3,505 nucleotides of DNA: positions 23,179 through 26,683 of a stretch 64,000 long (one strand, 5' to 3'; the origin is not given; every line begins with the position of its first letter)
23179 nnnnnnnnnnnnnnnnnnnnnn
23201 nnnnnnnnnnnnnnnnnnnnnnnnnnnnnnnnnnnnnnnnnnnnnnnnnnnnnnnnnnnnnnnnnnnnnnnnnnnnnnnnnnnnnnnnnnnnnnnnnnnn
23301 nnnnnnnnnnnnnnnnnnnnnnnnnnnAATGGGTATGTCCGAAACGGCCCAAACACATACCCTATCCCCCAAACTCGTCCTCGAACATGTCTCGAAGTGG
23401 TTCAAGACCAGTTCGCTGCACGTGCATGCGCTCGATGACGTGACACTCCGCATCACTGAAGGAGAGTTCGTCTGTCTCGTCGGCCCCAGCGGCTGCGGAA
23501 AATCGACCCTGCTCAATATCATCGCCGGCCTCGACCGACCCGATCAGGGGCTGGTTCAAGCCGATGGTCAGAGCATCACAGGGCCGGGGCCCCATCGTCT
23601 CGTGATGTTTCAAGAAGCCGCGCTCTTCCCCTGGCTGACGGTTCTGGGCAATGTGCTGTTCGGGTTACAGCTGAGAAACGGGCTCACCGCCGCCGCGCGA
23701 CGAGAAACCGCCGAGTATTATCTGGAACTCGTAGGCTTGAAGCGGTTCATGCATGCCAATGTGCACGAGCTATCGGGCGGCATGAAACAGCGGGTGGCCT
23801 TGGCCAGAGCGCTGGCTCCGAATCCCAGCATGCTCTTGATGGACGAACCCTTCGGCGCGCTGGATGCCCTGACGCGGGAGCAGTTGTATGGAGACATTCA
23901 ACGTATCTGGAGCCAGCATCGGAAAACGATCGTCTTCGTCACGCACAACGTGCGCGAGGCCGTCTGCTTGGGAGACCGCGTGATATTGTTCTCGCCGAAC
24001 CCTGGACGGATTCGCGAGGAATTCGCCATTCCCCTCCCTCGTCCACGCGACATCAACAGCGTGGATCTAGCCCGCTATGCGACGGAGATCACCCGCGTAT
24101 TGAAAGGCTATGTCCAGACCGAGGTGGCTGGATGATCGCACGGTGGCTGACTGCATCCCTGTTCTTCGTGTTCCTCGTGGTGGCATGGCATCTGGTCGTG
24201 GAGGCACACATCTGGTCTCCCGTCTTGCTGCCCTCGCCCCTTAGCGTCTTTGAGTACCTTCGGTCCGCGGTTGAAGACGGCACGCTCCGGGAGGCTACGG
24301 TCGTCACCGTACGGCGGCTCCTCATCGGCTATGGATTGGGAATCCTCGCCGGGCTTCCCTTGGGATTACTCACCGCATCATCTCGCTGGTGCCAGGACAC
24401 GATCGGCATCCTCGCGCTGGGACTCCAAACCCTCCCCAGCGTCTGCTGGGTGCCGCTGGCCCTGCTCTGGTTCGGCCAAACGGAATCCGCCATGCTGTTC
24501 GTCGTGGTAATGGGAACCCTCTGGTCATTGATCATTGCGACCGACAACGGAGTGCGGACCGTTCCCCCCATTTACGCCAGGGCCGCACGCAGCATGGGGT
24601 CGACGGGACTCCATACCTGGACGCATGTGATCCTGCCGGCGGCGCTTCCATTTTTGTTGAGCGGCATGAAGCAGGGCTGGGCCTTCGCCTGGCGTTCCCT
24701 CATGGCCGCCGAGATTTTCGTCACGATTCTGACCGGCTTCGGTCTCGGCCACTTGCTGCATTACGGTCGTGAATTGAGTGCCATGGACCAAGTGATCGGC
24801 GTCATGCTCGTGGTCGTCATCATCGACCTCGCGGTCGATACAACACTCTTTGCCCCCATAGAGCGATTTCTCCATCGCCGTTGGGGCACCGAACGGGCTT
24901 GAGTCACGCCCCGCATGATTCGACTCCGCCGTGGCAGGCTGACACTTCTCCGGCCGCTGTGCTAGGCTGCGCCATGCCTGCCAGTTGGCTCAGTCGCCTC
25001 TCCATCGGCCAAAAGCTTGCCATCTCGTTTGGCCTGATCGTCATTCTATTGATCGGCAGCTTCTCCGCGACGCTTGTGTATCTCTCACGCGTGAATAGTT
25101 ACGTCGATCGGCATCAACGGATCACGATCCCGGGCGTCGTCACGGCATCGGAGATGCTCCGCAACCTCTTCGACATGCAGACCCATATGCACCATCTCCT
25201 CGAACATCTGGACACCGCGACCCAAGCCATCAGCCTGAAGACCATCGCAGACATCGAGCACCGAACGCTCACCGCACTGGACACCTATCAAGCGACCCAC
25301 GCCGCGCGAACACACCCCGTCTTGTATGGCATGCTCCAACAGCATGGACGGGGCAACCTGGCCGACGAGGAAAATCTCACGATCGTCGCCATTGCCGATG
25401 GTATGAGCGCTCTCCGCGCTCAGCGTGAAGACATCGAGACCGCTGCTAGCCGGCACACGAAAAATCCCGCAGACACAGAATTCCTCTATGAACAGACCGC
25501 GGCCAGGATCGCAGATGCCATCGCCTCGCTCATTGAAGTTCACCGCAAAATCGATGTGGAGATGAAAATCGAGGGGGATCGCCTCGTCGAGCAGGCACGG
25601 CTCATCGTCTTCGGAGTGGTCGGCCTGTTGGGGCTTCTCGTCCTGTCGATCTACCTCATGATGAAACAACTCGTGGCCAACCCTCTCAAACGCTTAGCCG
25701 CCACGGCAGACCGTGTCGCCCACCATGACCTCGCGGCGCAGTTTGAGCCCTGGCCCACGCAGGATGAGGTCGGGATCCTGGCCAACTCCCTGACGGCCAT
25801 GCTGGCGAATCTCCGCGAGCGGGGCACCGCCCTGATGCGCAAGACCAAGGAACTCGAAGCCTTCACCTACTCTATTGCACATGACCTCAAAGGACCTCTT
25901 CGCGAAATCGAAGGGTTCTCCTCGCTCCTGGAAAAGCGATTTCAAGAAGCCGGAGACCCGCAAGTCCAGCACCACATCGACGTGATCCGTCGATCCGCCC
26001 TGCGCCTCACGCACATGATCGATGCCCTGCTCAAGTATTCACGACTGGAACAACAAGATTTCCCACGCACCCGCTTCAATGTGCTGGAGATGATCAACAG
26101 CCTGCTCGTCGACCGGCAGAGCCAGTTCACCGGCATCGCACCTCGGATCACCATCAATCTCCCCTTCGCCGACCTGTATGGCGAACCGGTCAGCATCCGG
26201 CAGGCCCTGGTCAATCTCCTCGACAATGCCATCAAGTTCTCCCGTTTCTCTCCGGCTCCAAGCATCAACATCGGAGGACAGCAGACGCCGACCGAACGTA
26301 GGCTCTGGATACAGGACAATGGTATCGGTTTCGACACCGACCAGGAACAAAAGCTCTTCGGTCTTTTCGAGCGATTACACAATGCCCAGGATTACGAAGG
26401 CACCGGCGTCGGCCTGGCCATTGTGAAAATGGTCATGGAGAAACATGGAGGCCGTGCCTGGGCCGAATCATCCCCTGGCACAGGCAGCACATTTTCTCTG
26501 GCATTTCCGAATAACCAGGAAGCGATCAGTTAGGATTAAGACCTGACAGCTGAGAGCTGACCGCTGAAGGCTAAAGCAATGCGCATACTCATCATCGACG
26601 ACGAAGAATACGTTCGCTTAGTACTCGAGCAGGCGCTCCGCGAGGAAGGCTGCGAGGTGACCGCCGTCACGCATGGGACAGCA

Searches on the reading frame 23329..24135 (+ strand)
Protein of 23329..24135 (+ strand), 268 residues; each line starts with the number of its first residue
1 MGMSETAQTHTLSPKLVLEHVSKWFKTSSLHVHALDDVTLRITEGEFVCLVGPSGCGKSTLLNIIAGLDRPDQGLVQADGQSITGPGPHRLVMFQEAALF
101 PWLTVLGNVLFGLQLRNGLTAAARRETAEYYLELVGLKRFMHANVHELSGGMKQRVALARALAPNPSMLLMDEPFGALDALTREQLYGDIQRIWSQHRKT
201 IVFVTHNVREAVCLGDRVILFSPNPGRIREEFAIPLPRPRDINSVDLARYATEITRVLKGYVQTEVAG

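Call 49: search_protein_families(library=pfam, proteins=[window:23329-24135:+], max_evalue=0.001)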
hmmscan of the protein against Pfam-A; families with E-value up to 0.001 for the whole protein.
window:23329-24135:+ (268 aa): 5 families
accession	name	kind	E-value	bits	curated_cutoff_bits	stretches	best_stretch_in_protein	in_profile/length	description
PF00005.33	ABC_tran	-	2.5e-33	116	25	1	35-175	1-136/137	ABC transporter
PF13304.12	AAA_21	-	2.2e-07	31.7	27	0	47-75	1-28/304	AAA domain, putative AbiEii toxin, Type IV TA system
PF03193.22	RsgA_GTPase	-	3.7e-05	24.1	30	1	24-67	86-128/174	RsgA GTPase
PF13191.12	AAA_16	-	0.00016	22.7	32.6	1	35-125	12-96/167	AAA ATPase domain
PF13555.12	AAA_29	-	0.00082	19.5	27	0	33-63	10-40/61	P-loop containing region of AAA domain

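Call 50: search_protein_families(library=ncbifam, proteins=[window:23329-24135:+], max_evalue=0.001)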
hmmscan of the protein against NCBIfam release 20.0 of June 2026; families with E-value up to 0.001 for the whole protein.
window:23329-24135:+ (268 aa): 190 families (the best 25 are shown)
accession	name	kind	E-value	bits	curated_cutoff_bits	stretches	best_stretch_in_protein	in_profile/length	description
NF040729.1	ABC_ATP_SaoA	equivalog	2.9e-72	243.1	360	1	16-260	2-245/248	ABC transporter ATP-binding protein SaoA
TIGR01184.1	ntrCD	subfamily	2.3e-70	236.8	291.8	1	35-245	1-213/230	nitrate ABC transporter ATP-binding protein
NF008421.0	PRK11248.1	equivalog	9.4e-68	228.4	357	1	33-235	15-216/255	taurine ABC transporter ATP-binding subunit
TIGR03265.1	PhnT2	equivalog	6.2e-60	203.3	457.7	1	15-221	4-208/353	putative 2-aminoethylphosphonate ABC transporter ATP-binding protein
NF008420.0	PRK11247.1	equivalog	3.5e-59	200.1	395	1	16-259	13-244/257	aliphatic sulfonates ABC transporter ATP-binding protein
TIGR01186.1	proV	subfamily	6.5e-56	190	326.6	1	33-221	7-203/363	betaine/proline/choline family ABC transporter ATP-binding protein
NF006987.0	PRK09452.1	equivalog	8.4e-53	179.4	482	1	7-229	9-227/378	spermidine/putrescine ABC transporter ATP-binding protein PotA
TIGR00968.1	3a0106s01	subfamily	1.9e-52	178.2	342.75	1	31-222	12-205/237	sulfate ABC transporter ATP-binding protein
TIGR03415.1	ABC_choXWV_ATP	equivalog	3.2e-50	171.2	483.75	1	31-221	36-238/382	choline ABC transporter ATP-binding protein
NF043075.1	MMSYN1_0197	equivalog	7.4e-50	169.8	550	1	33-221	16-206/341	spermidine/putrescine ABC transporter ATP-binding protein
TIGR01187.1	potA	subfamily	6.8e-49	166.7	355.6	1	50-222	1-175/325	polyamine ABC transporter ATP-binding protein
NF040840.2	tungstate_WtpC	equivalog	1.4e-47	162.7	440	1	33-221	14-204/347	tungstate ABC transporter ATP-binding protein WtpC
NF008653.0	PRK11650.1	subfamily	9.4e-47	159.8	432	1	16-221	4-208/357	sn-glycerol-3-phosphate ABC transporter ATP-binding protein UgpC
NF008621.0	PRK11607.1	equivalog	2.6e-45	154.9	613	1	8-222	12-224/377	putrescine ABC transporter ATP-binding subunit PotG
NF008105.0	PRK10851.1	equivalog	4.3e-45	154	502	1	19-222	6-211/362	sulfate/thiosulfate ABC transporter ATP-binding protein CysA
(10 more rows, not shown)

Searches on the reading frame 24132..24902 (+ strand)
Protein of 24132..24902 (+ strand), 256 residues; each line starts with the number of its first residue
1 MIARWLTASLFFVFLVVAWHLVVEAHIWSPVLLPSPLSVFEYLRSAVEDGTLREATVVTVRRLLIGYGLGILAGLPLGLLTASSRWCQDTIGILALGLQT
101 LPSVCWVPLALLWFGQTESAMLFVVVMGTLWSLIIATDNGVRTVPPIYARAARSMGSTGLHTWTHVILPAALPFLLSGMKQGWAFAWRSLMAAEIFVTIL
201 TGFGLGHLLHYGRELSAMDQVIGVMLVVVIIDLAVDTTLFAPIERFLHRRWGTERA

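Call 49: search_protein_families(library=pfam, proteins=[window:24132-24902:+], max_evalue=0.001)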
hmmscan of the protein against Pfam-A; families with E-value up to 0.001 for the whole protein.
window:24132-24902:+ (256 aa): 1 family
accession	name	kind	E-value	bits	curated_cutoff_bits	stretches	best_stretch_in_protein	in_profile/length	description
PF00528.27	BPD_transp_1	-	2.7e-16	60.2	26.4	1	74-234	1-166/184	Binding-protein-dependent transport system inner membrane component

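Call 50: search_protein_families(library=ncbifam, proteins=[window:24132-24902:+], max_evalue=0.001)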
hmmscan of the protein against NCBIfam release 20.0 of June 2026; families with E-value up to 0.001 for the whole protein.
window:24132-24902:+ (256 aa): 10 families
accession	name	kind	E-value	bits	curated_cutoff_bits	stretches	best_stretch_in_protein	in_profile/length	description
NF040733.1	ABC_perm_U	equivalog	1e-39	136.5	295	1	5-248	8-246/251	ABC transporter permease subunit SaoP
NF008470.0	PRK11365.1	equivalog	1.9e-29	102.8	347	1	10-237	16-240/263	aliphatic sulfonate ABC transporter permease SsuC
TIGR01183.1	ntrB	equivalog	3.7e-26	92.1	209.05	1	45-237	8-197/202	nitrate ABC transporter permease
NF007545.0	PRK10160.1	equivalog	3.2e-22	79.3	342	1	12-247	31-267/275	taurine ABC transporter permease TauC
NF008196.0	PRK10952.1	equivalog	5.1e-10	38.7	439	1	56-233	146-321/356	glycine betaine/L-proline ABC transporter permease ProW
TIGR03416.1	ABC_choXWV_perm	equivalog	1.6e-09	37.7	363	1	28-234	61-262/267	choline ABC transporter permease subunit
TIGR00974.1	3a0107s02c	equivalog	2.1e-06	27.1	193.45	1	56-179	60-190/272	phosphate ABC transporter permease PstA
TIGR01581.1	Mo_ABC_porter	hypoth_equivalog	9.1e-06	25.3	210.3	1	133-185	118-170/225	ABC transporter permease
TIGR01097.1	PhnE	equivalog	1.7e-05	24.5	216.7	1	33-237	33-242/252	phosphonate ABC transporter, permease protein PhnE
TIGR02141.1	modB_ABC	equivalog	0.00089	18.9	182.6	1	132-185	94-147/208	molybdate ABC transporter permease subunit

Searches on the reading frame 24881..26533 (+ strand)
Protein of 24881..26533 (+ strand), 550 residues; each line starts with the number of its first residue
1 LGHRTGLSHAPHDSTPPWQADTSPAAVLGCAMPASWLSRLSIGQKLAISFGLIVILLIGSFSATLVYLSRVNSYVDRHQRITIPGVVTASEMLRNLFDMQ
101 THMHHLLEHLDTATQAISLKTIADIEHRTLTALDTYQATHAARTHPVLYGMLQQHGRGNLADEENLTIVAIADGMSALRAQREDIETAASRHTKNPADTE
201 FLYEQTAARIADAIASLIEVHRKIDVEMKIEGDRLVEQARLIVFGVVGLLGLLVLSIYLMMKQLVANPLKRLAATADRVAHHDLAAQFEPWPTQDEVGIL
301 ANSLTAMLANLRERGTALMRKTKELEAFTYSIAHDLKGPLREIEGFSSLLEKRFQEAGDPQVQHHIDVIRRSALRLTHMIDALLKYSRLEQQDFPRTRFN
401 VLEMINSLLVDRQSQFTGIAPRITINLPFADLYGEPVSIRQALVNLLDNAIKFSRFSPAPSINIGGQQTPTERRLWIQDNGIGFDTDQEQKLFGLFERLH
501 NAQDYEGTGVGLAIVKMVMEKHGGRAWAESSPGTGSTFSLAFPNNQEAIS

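Call 49: search_protein_families(library=pfam, proteins=[window:24881-26533:+], max_evalue=0.001)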
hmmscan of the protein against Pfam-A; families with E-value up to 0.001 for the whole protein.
window:24881-26533:+ (550 aa): 3 families
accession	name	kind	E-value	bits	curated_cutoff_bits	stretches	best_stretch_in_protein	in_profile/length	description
PF02518.31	HATPase_c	-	1.5e-23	83.7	26.4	1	435-544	2-109/111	Histidine kinase-, DNA gyrase B-, and HSP90-like ATPase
PF00512.31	HisKA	-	2.3e-11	44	26.9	1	326-391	3-65/66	His Kinase A (phospho-acceptor) domain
PF00672.30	HAMP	-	1.8e-10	41.4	25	1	265-313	6-53/53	HAMP domain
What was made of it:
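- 24881..27931 (+): Histidine kinase (HAMP-HisKA-HATPase) and sigma-54-dependent response regulator. Pfam (call 49).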
